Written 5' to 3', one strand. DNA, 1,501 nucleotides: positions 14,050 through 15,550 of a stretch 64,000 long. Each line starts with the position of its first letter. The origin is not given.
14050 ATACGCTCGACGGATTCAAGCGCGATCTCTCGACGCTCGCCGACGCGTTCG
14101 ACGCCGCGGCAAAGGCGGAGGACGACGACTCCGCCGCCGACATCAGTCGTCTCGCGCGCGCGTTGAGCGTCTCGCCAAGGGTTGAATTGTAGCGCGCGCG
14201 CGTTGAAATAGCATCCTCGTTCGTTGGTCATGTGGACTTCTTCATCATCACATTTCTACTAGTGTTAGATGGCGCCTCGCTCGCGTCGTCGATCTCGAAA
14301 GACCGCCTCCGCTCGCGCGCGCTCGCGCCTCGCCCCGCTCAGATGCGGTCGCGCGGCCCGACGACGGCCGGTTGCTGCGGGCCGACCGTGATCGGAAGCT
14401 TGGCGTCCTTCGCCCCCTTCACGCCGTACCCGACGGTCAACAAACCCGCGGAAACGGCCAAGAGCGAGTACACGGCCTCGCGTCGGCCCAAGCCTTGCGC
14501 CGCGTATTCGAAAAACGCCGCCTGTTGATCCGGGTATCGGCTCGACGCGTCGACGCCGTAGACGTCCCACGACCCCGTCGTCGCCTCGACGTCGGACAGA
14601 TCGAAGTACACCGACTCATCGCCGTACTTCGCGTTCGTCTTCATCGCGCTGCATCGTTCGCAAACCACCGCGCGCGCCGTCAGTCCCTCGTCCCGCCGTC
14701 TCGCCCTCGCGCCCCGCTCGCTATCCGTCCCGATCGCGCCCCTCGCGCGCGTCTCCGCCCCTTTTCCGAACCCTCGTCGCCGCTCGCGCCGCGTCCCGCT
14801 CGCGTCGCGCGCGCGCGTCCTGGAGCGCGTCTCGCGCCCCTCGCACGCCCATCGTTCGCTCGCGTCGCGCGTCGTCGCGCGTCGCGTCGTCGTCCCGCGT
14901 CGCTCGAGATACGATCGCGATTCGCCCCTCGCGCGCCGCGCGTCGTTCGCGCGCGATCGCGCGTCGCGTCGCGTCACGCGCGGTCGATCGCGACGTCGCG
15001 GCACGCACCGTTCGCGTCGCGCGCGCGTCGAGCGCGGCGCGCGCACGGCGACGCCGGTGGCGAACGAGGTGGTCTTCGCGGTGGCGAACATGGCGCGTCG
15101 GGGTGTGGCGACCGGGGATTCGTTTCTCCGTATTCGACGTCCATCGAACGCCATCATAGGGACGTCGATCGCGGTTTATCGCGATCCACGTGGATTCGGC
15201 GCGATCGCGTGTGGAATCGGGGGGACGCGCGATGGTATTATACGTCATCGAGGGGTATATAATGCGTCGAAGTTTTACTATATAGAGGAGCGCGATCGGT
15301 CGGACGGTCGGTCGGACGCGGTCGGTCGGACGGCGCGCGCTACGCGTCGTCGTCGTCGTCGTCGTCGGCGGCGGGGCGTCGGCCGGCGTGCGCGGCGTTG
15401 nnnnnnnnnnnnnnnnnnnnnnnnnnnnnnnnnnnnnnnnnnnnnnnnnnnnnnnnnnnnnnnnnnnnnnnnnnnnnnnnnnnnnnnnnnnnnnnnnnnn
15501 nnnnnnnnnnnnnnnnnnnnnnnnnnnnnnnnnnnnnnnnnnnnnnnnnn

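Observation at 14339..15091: psaO is split: a short transit-peptide exon plus the mature-protein exon around a 360-nt intron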

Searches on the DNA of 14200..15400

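Call 38: search_rna_families(source=window, start=14200, end=15400, threshold=evalue, max_evalue=1)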
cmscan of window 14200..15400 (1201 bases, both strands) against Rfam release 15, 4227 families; matches with E-value up to 1: 1.
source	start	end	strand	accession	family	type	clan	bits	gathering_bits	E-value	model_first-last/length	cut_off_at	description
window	14950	14990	+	RF03934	mir-m107-1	Gene; miRNA;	-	20.6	83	0.73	1-65/65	no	mir-m107-1 microRNA precursor family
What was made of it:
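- Tried and rejected: An RNA gene embedded in the intron: Rfam returned only a chance-level miRNA match, E 0.73 and 20.6 bits against a gathering score of 83 (call 38).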

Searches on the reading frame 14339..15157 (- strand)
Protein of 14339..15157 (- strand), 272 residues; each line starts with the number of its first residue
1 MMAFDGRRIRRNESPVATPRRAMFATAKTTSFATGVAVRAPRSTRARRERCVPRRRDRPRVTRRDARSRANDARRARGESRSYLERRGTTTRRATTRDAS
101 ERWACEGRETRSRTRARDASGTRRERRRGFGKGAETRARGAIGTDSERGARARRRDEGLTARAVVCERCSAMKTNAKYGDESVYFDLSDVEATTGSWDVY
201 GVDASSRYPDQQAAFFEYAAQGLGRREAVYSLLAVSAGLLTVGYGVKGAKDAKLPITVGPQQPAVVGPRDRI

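Call 4: search_protein_families(library=pfam, proteins=[window:14339-15157:-], max_evalue=1)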
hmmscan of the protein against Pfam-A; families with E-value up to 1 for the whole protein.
window:14339-15157:- (272 aa): 1 family
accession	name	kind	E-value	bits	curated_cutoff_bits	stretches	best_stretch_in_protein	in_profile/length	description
PF03244.19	PSI_PsaH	-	1.4e-47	161.1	25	1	163-272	30-139/139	Photosystem I reaction centre subunit VI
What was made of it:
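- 14339..14648 (-): psaH exon 2. It holds the last base of codon 28, the end of the transit peptide (AMKTNA), the mature PsaH (about 14629..14342) and the TGA stop at 14341..14339. Pfam PF03244 (call 4).
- On PsaO / PSI subunit O: Pfam at E<=1 gives only PSI_PsaH (call 4).
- The unspliced ORF scores 161 bits and matches only its residues 163-272 (call 4). Pfam at E<=1 returns only PSI_PsaH (call 4).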
